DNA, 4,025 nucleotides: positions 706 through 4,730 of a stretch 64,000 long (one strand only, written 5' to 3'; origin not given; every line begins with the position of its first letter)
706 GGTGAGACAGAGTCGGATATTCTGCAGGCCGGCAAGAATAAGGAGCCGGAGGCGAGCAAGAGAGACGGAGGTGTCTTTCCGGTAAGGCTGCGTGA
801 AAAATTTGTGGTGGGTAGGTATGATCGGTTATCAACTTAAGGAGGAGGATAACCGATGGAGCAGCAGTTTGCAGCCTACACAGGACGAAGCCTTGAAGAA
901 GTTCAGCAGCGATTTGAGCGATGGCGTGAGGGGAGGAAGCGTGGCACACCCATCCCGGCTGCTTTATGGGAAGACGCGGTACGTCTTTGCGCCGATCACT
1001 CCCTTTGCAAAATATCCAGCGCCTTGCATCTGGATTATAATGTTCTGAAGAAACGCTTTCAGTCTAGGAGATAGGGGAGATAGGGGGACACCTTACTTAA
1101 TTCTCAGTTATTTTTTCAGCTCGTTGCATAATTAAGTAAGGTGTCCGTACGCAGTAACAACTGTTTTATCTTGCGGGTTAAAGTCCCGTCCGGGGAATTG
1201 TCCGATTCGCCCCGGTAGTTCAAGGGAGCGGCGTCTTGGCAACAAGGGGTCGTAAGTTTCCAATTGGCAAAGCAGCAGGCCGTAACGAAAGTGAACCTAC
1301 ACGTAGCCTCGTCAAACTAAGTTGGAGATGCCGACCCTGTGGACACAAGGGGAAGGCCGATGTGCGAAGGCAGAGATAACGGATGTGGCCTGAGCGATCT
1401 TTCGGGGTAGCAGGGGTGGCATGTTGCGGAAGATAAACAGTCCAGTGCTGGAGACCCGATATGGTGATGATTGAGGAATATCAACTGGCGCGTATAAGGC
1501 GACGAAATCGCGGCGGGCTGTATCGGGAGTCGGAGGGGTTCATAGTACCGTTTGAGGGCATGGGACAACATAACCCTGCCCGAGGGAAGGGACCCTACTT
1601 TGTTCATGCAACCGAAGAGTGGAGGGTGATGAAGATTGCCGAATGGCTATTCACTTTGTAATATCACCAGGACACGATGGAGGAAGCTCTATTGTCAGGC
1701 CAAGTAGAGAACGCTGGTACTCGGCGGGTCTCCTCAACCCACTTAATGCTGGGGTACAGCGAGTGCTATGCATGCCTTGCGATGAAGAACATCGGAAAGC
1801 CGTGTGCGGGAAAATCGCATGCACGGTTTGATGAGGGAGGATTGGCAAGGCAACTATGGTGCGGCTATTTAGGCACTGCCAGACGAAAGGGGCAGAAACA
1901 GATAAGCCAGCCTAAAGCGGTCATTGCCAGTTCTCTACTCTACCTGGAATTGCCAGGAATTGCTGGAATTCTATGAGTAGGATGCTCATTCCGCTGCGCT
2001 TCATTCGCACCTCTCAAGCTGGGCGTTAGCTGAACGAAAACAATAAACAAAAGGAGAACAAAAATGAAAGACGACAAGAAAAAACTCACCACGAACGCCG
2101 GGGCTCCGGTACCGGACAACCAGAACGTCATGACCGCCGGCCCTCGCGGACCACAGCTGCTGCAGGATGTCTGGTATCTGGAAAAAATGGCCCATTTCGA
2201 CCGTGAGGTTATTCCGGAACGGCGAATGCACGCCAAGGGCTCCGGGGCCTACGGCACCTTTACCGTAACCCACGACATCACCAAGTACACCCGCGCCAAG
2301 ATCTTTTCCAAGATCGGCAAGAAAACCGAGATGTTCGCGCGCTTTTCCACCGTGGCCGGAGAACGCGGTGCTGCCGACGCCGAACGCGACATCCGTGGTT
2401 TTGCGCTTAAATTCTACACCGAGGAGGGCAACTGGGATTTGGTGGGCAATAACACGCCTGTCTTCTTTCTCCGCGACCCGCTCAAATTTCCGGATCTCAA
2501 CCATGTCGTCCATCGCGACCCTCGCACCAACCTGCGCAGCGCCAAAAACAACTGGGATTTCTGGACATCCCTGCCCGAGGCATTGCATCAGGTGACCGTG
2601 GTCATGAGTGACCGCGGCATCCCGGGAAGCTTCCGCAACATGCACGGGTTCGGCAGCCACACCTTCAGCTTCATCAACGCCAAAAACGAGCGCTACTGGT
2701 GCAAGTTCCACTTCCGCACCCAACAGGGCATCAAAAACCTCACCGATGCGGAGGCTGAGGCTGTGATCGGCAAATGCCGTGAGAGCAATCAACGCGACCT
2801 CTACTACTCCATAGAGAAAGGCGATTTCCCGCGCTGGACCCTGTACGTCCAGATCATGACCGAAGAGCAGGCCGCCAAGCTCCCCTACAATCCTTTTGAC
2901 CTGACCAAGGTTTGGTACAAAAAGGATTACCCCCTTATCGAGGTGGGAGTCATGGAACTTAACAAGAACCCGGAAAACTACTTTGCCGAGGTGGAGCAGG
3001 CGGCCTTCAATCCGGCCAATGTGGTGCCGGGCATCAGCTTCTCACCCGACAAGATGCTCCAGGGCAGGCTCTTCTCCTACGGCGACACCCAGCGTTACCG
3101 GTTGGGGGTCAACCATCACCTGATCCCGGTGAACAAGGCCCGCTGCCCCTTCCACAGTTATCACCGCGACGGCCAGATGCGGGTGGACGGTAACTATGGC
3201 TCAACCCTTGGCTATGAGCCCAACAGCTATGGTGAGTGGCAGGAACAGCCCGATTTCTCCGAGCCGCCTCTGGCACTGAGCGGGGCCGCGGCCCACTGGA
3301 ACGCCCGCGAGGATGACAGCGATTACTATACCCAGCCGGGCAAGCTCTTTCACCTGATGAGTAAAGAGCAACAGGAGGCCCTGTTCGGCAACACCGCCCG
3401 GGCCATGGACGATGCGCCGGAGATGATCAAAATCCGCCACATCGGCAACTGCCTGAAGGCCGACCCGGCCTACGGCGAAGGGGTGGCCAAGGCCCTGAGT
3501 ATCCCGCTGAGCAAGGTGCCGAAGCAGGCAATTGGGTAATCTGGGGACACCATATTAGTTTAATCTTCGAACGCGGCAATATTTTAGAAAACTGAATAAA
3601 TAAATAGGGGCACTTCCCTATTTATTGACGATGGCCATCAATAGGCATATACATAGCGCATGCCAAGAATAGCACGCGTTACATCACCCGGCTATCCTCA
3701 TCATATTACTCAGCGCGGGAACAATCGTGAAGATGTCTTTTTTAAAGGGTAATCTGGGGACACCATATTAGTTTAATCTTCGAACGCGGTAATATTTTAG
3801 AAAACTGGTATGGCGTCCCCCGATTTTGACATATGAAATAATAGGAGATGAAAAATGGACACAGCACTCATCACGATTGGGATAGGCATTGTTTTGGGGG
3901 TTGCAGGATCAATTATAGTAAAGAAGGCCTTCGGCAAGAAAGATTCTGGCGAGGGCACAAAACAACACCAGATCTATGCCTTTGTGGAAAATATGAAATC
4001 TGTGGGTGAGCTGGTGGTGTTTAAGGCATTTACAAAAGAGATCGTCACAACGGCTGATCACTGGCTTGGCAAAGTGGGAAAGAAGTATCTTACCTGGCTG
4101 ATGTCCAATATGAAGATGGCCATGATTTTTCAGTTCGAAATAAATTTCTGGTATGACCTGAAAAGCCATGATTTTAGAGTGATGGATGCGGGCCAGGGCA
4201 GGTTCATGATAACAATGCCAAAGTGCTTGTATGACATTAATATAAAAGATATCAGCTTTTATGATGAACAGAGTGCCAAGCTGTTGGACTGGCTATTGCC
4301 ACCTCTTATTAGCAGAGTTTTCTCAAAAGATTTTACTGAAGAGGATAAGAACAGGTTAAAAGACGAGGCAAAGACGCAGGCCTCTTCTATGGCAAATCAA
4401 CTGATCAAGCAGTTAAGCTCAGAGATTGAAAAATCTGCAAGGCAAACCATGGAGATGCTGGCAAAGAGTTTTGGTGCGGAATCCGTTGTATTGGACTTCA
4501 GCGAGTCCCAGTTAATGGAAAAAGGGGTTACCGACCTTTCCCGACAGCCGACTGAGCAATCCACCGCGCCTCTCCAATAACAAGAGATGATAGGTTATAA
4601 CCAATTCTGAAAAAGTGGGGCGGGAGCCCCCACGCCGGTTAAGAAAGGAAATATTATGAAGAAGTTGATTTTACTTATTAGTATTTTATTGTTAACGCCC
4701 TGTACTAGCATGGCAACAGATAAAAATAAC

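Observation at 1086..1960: Group II intron whose EBS1 is complementary to the core of the local REP/REPIN family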

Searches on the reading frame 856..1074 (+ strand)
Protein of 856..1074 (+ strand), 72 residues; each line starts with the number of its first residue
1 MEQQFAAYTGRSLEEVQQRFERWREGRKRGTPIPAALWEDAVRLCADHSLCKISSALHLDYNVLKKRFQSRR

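Call 14: search_protein_families(library=pfam, proteins=[window:856-1074:+], max_evalue=0.01)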
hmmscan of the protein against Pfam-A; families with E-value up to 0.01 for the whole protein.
window:856-1074:+ (72 aa): 0 families

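Call 15: search_protein_families(library=ncbifam, proteins=[window:856-1074:+], max_evalue=0.1)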
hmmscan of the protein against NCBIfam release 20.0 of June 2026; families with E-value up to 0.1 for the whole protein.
window:856-1074:+ (72 aa): 0 families

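Call 55: search_protein_families(library=pfam, proteins=[window:856-1074:+], max_evalue=10)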
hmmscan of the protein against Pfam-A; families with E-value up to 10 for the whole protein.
window:856-1074:+ (72 aa): 0 families

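Call 92: find_homologous_proteins(query=window:856-1074:+, max_evalue=0.001)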
Query window:856-1074:+ (72 aa): 17 proteins with E <= 0.001 among 17 candidates.
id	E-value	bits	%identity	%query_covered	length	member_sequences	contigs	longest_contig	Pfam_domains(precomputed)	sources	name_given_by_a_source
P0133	1.4e-35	137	91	97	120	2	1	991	-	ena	-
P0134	3.6e-35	136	90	97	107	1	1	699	-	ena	-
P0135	9.2e-34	132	87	97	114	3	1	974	-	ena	-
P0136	3.4e-33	130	86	97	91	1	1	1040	-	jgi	-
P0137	7.9e-33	129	86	97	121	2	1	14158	-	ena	-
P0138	8.1e-33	129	86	97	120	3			-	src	-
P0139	1.5e-31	125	85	94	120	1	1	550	-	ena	-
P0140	2.6e-29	118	81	97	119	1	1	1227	-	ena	-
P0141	5.5e-29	117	80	96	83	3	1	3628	-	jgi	jgi:hypothetical protein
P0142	4.6e-28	114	87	88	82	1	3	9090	-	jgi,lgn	-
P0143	4.9e-23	98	71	94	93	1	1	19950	-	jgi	-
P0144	5.7e-23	98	81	82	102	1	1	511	-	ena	-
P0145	1.2e-22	97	71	97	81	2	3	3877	-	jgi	jgi:hypothetical protein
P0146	2.5e-22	96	79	86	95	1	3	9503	-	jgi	jgi:hypothetical protein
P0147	6.7e-17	78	87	63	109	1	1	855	-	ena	-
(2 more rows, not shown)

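Call 93: find_encoding_contigs(protein=P0137, flank=3000, max_places=3)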
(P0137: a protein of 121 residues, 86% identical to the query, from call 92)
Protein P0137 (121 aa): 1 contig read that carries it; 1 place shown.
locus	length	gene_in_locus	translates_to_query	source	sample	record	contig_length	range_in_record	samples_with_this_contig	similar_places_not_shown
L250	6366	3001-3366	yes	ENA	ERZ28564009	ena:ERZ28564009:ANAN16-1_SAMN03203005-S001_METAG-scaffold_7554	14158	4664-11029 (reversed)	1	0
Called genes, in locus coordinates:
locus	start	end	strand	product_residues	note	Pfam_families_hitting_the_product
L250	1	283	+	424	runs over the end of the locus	PF03952:Enolase_N, PF00113:Enolase_C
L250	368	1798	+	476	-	PF13660:DUF4147, PF05161:MOFRL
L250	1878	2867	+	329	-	PF00389:2-Hacid_dh, PF02826:2-Hacid_dh_C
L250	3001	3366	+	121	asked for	-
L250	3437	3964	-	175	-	PF00565:SNase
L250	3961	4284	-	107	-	PF20586:DUF6788 (weak)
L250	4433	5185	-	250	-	PF02586:SRAP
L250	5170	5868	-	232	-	-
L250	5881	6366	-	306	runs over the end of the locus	PF00027:cNMP_binding, PF10137:CAP12-PCTIR_TIR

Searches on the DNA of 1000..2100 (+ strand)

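Call 4: search_rna_families(source=window, start=1000, end=2100, threshold=evalue, max_evalue=1, show_alignments=6)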
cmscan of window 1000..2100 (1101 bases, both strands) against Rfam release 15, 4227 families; matches with E-value up to 1: 3.
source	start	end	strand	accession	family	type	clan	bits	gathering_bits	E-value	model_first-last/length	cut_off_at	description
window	1180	1417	+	RF02005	group-II-D1D4-6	Intron;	CL00102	65.6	49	7.2e-18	1-225/225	no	Group II catalytic intron D1-D4-6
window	1795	1943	+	RF00029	Intron_gpII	Intron;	-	49.5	40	1.8e-08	1-77/77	no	Group II catalytic intron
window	1795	1831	+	RF04357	Plastid-ndhA-ndhB-2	Intron;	CL00155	19.3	53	0.24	1-41/41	no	Plastid-ndhA-ndhB-2 group II-D5 intron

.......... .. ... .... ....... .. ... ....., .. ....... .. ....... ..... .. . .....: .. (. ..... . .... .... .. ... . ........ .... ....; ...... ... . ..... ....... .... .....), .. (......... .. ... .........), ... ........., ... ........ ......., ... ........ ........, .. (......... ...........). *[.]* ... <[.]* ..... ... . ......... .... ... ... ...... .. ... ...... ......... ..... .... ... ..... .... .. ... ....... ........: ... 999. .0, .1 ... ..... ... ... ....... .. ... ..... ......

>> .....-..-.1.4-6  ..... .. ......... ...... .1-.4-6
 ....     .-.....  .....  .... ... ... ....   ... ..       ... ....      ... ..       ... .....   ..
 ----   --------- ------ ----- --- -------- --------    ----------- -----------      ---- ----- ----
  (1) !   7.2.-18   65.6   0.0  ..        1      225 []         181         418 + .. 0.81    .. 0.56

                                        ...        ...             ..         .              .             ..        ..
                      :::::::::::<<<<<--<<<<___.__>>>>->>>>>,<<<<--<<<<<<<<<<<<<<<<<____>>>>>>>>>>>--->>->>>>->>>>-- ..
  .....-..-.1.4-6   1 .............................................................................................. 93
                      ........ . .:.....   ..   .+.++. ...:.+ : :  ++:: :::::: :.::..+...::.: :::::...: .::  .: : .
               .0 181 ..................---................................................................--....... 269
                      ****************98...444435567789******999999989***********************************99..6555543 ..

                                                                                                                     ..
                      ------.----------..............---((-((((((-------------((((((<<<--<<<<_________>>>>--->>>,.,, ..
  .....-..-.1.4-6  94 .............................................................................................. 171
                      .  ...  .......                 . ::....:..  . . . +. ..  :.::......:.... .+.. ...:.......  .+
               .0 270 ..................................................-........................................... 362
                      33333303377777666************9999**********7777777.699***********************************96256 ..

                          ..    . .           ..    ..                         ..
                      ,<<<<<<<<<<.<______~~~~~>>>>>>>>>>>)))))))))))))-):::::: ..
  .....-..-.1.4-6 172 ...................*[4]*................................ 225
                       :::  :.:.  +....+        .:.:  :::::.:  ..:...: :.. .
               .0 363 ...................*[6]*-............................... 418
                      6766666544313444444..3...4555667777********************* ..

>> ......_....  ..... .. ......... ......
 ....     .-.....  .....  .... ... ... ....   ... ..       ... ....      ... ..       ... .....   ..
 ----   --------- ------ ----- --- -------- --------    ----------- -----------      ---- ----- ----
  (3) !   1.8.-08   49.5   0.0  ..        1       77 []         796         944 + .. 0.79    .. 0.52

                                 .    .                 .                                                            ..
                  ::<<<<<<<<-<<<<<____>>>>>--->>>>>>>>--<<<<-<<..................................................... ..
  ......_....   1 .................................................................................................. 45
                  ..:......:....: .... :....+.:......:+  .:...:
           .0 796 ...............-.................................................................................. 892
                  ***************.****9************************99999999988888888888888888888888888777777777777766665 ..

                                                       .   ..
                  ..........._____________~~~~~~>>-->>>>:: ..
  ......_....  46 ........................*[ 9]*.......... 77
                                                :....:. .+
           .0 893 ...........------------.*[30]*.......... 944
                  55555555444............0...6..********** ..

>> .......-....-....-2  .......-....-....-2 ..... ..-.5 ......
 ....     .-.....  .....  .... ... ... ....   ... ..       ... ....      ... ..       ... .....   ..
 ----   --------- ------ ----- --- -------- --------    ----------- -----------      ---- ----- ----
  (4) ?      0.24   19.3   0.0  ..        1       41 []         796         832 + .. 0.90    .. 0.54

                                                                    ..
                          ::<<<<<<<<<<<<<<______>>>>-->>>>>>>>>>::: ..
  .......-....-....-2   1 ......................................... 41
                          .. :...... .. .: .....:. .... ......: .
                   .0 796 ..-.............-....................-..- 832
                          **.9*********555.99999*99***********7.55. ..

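Call 17: search_dna_similar(query=window:1080-1960:+, collection=plasmids, mode=distant, max_rows=30)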
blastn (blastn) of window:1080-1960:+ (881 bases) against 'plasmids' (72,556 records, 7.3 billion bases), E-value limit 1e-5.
Records with a match: 81; places in all: 101; records where one place covers at least 80% of the query: 0.
Best place of each record, by identity: 90-95% 4; 80-90% 39; 60-80% 38.
By first word of the organism name: Leptospira 21; Streptomyces 13; Rhizobium 9; Paraburkholderia 8; Bradyrhizobium 4; Escherichia 4; Paenibacillus 3; Bacillus 3; Rhodococcus 3; Sinorhizobium 2; and 10 more.
By predicted mobility (MOB-suite, as given by PLSDB): non-mobilizable 50; conjugative 18; mobilizable 13.
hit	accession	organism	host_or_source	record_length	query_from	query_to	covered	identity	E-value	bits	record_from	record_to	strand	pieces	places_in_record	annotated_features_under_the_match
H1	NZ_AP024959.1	Paraburkholderia terrae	-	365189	713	865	17%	71.6%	2e-8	68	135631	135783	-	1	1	none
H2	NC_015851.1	Acidithiobacillus caldus SM-1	-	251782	720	866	17%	73.2%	1e-10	75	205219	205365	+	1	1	none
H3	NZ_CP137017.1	Sinorhizobium fredii GR64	Phaseolus vulgaris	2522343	713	865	17%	69.7%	3e-6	62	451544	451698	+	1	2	record has no annotation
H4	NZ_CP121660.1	Sinorhizobium terangae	Desmanthus virgatus,cell culture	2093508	713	839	14%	72.1%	3e-7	64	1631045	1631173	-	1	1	none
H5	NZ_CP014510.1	Burkholderia sp. PAMC 28687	Usnea,single cell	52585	716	833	13%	77.3%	8e-14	87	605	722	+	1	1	IS66 family transposase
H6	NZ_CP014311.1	Burkholderia sp. PAMC 26561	single cell,lichen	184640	716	833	13%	77.3%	8e-14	87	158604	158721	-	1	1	none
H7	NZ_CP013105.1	Paraburkholderia caribensis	-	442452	713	834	14%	73.4%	3e-7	65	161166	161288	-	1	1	none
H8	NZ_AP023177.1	Paraburkholderia largidicola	Physopelta gutta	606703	721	839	14%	73.6%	3e-6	61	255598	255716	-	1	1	none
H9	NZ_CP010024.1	Paraburkholderia fungorum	Microbial isolate culture,White-rot ...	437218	713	829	13%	72.9%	9e-7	63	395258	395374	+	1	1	none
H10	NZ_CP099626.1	Paraburkholderia fungorum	Arabidopsis thaliana,pure culture,leaf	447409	713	829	13%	72.9%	9e-7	63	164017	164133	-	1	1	none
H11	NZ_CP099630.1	Paraburkholderia fungorum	Arabidopsis thaliana,pure culture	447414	713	829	13%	72.9%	9e-7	63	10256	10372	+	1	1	none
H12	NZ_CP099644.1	Paraburkholderia fungorum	Arabidopsis thaliana,pure culture,leaf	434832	713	829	13%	72.9%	9e-7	63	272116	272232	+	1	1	none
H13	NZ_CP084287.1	Caballeronia zhejiangensis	Anasa tristis,Cell culture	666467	713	829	13%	72.7%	3e-7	64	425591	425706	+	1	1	none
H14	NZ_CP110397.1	Paraburkholderia sp. D15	lichen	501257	449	530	9%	81.7%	5e-10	74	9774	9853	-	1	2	none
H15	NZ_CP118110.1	Paenibacillus urinalis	Homo sapiens,blood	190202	446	529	10%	77.9%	9e-7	64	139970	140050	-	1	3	none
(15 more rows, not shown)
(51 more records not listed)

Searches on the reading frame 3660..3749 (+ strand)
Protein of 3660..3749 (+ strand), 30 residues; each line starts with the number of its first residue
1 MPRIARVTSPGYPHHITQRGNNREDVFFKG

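Call 14: search_protein_families(library=pfam, proteins=[window:3660-3749:+], max_evalue=0.01)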
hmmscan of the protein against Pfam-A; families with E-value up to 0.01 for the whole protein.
window:3660-3749:+ (30 aa): 0 families

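Call 15: search_protein_families(library=ncbifam, proteins=[window:3660-3749:+], max_evalue=0.1)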
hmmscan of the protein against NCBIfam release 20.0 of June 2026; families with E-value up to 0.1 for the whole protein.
window:3660-3749:+ (30 aa): 0 families

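Call 53: search_solved_structures(query=window:3660-3749:+, max_evalue=10, show_alignments=2)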
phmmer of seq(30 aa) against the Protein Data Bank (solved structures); distinct sequences matched with E-value up to 10: 2.
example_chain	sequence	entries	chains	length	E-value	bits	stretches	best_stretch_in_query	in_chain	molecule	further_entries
7zpz_A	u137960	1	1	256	0.0018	21.2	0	11-24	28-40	Pizza6-TSR-TSH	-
3wwb_A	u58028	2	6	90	0.49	13.9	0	8-24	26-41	Pizza2-SR protein | pizza2sr-pb protein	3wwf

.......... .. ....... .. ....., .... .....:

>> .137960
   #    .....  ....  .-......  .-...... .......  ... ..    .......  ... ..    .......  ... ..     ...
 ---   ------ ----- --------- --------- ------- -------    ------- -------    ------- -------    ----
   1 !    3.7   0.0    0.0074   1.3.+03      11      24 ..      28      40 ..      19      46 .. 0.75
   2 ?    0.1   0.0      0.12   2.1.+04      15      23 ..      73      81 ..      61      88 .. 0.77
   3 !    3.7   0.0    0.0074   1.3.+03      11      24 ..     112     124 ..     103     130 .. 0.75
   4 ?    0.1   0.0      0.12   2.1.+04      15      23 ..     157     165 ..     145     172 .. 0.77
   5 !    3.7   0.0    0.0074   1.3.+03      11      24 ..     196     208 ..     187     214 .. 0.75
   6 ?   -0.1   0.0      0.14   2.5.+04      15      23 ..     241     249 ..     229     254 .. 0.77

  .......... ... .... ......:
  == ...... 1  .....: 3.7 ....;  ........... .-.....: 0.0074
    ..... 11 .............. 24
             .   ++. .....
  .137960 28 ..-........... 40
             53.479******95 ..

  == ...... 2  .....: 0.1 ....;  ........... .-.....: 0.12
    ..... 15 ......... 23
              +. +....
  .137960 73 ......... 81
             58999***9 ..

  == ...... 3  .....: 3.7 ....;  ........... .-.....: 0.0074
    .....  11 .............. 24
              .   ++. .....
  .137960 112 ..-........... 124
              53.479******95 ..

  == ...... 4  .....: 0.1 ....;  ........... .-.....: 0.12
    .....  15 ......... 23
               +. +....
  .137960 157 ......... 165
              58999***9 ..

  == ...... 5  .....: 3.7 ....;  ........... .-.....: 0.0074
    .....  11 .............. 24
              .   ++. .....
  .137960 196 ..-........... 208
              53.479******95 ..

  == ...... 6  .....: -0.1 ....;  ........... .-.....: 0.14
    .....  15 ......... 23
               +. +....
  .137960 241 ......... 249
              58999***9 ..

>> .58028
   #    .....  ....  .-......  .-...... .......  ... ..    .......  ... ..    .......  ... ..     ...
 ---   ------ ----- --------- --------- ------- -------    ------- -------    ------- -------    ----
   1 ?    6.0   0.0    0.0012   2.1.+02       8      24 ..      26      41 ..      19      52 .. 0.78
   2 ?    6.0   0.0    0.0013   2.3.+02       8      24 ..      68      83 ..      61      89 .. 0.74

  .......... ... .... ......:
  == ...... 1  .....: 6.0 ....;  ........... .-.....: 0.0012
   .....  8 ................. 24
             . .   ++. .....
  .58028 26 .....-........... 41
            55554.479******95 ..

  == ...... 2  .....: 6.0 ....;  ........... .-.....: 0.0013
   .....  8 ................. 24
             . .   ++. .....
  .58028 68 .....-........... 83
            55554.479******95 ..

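Call 55: search_protein_families(library=pfam, proteins=[window:3660-3749:+], max_evalue=10)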
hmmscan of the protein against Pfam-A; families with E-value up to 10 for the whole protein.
seq(30 aa): 0 families

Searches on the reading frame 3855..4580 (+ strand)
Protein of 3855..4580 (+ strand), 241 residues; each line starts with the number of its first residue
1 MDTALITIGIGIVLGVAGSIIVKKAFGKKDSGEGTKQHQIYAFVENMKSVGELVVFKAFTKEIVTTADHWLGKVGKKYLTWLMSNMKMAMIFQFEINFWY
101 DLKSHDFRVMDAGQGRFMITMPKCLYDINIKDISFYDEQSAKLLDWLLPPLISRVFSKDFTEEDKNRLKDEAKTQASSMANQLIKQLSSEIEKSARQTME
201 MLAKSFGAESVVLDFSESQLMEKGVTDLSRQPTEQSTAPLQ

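Call 14: search_protein_families(library=pfam, proteins=[window:3855-4580:+], max_evalue=0.01)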
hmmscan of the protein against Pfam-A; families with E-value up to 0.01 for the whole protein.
window:3855-4580:+ (241 aa): 1 family
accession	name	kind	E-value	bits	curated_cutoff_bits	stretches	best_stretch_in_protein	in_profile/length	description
PF14014.11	DUF4230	-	4.6e-16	59.7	27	1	46-211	2-146/148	Protein of unknown function (DUF4230)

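Call 15: search_protein_families(library=ncbifam, proteins=[window:3855-4580:+], max_evalue=0.1)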
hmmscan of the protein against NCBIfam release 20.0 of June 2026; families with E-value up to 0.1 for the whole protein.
window:3855-4580:+ (241 aa): 2 families
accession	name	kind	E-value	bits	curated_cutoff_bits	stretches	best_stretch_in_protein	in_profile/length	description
TIGR01144.1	ATP_synt_b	equivalog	0.0098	15.8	65.5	1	162-206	71-115/147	F0F1 ATP synthase subunit B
NF004411.0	PRK05759.1-2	equivalog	0.032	14.3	131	1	163-207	81-125/156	F0F1 ATP synthase subunit B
